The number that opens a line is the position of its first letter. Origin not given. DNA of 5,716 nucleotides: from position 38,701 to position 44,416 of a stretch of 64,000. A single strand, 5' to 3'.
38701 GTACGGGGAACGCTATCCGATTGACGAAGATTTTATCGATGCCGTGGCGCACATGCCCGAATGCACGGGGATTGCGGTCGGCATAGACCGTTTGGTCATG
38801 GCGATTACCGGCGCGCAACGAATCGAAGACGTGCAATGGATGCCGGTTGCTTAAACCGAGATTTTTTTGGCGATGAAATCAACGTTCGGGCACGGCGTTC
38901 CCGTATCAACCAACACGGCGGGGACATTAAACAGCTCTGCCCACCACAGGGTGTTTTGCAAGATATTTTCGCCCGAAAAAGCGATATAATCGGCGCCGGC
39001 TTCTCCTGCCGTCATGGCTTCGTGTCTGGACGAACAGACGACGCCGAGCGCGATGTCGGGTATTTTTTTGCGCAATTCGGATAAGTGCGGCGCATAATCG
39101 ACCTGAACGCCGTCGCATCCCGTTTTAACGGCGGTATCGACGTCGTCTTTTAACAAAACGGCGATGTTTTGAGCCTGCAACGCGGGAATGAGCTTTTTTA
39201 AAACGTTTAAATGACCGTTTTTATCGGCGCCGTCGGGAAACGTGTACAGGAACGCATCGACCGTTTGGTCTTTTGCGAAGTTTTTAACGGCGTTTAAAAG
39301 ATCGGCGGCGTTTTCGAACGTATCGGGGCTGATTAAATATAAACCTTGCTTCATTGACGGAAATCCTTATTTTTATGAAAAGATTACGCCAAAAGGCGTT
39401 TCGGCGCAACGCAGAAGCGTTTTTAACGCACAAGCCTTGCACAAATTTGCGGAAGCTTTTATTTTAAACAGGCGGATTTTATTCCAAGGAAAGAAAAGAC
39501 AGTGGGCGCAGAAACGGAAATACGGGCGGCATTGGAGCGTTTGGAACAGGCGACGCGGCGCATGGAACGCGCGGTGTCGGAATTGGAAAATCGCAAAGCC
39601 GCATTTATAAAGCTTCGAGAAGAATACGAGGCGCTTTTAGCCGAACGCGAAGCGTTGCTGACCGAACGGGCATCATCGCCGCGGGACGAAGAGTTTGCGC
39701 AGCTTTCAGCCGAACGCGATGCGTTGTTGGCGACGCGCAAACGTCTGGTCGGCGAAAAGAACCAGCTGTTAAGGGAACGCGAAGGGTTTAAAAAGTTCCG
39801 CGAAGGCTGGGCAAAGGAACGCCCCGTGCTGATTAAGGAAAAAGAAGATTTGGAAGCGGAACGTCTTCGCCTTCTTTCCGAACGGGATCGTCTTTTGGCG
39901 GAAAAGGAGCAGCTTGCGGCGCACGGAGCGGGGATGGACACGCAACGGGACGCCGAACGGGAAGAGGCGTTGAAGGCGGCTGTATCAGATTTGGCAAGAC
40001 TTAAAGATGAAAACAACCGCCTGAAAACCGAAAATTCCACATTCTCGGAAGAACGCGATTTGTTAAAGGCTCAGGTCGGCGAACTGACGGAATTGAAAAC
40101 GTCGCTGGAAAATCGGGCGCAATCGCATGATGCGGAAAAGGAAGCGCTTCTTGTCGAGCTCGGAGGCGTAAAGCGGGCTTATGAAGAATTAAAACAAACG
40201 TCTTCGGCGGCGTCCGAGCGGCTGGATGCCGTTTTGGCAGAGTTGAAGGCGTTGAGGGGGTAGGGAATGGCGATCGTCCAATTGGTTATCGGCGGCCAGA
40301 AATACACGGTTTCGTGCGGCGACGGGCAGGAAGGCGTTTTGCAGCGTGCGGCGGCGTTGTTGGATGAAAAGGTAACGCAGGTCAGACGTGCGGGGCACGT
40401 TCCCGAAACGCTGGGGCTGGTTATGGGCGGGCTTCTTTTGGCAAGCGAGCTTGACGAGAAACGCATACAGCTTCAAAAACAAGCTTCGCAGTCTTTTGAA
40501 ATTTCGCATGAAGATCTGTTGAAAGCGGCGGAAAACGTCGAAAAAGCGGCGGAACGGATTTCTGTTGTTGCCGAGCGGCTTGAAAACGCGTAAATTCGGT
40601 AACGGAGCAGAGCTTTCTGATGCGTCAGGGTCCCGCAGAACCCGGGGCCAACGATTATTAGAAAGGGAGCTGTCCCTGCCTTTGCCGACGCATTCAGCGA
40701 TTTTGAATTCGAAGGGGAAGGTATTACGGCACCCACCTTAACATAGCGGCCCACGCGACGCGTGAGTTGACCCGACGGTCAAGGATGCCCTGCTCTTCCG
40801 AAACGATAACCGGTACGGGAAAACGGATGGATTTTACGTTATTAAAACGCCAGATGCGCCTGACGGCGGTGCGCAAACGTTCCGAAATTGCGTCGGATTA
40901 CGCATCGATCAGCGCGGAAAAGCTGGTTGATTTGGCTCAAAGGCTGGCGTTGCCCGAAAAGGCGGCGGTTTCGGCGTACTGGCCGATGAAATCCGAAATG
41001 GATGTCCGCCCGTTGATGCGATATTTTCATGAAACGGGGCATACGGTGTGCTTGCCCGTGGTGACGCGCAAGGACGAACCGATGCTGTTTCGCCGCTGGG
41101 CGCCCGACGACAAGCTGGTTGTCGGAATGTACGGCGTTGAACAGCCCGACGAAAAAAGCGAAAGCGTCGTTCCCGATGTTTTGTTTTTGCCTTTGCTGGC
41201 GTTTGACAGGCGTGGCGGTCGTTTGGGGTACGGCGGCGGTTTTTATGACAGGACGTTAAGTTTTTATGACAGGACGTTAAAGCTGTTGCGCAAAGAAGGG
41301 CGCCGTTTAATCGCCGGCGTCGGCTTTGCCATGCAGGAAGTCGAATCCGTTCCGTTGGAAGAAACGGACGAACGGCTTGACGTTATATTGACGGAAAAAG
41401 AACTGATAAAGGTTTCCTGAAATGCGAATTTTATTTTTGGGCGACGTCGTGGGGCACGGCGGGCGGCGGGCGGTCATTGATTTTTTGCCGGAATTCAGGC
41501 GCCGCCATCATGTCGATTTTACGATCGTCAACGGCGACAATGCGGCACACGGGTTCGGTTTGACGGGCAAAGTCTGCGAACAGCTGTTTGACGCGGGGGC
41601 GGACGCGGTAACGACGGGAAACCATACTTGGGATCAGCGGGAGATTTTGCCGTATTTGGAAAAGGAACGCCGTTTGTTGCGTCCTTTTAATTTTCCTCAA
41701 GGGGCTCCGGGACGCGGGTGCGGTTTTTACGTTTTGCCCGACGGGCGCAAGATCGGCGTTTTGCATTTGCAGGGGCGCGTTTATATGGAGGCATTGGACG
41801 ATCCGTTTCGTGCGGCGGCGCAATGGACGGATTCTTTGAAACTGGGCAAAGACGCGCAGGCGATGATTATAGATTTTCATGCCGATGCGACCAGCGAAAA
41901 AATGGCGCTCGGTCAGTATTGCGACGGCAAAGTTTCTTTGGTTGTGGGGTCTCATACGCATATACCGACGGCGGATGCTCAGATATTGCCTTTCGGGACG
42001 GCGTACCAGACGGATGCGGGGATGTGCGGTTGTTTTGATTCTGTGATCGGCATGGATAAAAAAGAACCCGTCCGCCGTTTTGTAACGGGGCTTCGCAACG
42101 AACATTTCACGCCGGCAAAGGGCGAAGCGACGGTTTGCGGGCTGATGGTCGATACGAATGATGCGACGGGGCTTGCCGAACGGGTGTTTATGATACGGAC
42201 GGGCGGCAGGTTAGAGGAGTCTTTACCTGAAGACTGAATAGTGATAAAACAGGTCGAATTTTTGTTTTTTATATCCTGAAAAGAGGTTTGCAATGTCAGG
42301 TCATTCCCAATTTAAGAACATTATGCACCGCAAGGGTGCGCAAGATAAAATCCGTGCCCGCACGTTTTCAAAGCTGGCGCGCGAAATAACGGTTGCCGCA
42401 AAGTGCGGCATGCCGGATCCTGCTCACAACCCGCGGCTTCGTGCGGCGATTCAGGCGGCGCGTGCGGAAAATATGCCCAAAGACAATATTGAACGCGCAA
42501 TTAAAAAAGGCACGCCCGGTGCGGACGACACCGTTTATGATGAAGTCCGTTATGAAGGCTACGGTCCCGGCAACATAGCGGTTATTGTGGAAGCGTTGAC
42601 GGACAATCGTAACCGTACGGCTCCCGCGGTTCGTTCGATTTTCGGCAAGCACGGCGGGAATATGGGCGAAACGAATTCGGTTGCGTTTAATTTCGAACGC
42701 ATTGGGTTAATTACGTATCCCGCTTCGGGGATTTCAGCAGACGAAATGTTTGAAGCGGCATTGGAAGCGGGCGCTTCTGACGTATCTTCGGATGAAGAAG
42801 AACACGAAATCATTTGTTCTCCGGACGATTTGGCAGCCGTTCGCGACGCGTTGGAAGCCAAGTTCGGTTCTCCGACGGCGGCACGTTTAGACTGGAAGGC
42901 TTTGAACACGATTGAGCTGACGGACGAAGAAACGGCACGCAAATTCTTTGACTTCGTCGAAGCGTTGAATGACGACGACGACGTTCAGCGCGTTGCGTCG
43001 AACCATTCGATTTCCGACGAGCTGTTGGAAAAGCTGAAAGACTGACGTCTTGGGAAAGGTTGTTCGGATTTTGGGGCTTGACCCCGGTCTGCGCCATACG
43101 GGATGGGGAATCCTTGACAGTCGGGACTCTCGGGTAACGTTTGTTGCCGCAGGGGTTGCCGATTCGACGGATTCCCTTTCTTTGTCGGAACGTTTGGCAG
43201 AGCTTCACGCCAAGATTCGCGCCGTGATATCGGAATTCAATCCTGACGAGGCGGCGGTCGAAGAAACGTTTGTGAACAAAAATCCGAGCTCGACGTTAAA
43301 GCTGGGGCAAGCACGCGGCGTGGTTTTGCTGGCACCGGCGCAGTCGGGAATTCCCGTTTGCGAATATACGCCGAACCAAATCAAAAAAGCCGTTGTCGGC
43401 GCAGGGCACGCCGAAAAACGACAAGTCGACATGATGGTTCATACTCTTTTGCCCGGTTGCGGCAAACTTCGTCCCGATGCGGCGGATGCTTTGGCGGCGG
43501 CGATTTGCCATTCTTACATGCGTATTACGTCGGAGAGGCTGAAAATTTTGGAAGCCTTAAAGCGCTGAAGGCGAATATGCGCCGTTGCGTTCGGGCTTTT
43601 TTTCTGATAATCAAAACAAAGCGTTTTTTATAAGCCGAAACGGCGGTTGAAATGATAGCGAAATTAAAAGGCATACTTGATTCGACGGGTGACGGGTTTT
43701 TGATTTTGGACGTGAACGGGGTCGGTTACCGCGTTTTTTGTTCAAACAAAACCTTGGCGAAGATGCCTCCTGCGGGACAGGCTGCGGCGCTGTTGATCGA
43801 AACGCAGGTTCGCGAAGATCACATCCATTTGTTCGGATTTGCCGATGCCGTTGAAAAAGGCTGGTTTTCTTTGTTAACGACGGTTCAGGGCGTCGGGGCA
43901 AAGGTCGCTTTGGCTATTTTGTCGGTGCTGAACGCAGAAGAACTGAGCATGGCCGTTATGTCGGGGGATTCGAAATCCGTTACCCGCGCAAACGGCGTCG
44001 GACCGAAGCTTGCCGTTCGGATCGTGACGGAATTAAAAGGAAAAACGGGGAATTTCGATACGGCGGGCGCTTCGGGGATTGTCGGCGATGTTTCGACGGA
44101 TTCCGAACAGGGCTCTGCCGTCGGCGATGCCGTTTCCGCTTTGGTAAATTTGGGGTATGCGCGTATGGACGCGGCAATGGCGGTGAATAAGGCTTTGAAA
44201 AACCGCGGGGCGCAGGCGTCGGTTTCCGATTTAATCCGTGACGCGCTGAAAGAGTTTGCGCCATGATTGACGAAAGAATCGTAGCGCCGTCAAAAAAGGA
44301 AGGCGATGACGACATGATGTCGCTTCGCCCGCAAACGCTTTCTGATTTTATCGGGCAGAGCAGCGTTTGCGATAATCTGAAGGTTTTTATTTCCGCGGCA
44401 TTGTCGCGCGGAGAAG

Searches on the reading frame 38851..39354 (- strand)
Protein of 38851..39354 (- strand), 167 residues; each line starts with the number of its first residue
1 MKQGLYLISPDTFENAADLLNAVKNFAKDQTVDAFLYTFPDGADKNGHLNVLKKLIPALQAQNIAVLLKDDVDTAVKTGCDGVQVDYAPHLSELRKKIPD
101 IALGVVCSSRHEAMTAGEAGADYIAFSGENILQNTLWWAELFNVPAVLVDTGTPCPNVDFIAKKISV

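Call 60: search_protein_families(library=pfam, proteins=[window:38851-39354:-], max_evalue=0.00001)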
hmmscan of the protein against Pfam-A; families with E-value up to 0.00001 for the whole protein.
window:38851-39354:- (167 aa): 1 family
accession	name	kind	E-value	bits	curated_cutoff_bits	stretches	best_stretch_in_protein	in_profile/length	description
PF02581.23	TMP-TENI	-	3e-14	53.2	27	1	5-127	1-122/180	Thiamine monophosphate synthase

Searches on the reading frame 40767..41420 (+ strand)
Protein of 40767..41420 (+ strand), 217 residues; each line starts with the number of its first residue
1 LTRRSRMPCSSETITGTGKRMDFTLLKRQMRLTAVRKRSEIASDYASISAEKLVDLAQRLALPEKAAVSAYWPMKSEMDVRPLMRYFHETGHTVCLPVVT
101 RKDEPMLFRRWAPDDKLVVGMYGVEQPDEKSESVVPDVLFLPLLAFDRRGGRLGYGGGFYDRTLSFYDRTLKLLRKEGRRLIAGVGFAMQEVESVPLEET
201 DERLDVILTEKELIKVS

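Call 61: search_protein_families(library=pfam, proteins=[window:40767-41420:+], max_evalue=0.00001)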
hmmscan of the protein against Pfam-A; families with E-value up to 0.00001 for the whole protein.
window:40767-41420:+ (217 aa): 1 family
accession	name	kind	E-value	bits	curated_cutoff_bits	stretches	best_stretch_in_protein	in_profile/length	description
PF01812.26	5-FTHF_cyc-lig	-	3.9e-31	108.9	27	1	27-210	1-186/186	5-formyltetrahydrofolate cyclo-ligase family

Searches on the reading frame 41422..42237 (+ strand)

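Call 61: search_protein_families(library=pfam, proteins=[window:41422-42237:+], max_evalue=0.00001)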
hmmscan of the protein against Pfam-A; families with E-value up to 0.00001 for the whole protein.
window:41422-42237:+ (271 aa): 2 families
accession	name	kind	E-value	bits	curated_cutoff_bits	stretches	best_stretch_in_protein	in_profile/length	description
PF13277.11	YmdB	-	1e-98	330.1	27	1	4-255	1-250/253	YmdB-like protein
PF00149.33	Metallophos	-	6.5e-12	46.7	21.5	1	1-182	1-191/191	Calcineurin-like phosphoesterase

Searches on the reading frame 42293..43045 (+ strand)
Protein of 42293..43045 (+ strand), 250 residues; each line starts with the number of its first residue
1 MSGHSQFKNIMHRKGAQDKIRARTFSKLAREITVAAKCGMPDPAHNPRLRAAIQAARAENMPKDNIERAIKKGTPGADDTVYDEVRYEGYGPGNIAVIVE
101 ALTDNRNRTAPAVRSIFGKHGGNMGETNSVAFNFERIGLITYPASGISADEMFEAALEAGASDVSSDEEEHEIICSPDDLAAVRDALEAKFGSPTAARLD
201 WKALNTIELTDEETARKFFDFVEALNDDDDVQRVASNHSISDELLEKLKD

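Call 61: search_protein_families(library=pfam, proteins=[window:42293-43045:+], max_evalue=0.00001)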
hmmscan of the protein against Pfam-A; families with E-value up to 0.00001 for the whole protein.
window:42293-43045:+ (250 aa): 2 families
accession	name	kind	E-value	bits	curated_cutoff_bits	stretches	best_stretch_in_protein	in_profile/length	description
PF01709.26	Transcrip_reg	-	6.4e-57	192.2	27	1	82-237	1-159/160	TACO1/YebC second and third domain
PF20772.2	TACO1_YebC_N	-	7.6e-32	110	36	1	5-74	1-71/73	TACO1/YebC protein N-terminal domain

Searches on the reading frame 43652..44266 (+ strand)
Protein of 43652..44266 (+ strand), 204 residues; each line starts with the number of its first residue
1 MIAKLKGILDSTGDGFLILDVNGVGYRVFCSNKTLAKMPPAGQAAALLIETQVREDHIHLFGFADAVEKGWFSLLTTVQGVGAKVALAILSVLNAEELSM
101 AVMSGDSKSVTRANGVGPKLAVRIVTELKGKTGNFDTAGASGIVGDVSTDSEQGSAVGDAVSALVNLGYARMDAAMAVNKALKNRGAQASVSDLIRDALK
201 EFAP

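Call 61: search_protein_families(library=pfam, proteins=[window:43652-44266:+], max_evalue=0.00001)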
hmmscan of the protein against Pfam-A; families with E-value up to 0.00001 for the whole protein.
window:43652-44266:+ (204 aa): 3 families
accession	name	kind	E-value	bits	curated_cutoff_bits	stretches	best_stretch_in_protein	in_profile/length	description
PF01330.27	RuvA_N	-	9.1e-21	74.2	23.6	1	1-62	1-61/61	RuvA N terminal domain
PF07499.19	RuvA_C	-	1.8e-12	48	24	1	156-201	2-45/47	RuvA, C-terminal domain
PF14520.12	HHH_5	-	1e-10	42.4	27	1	72-129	1-56/57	Helix-hairpin-helix domain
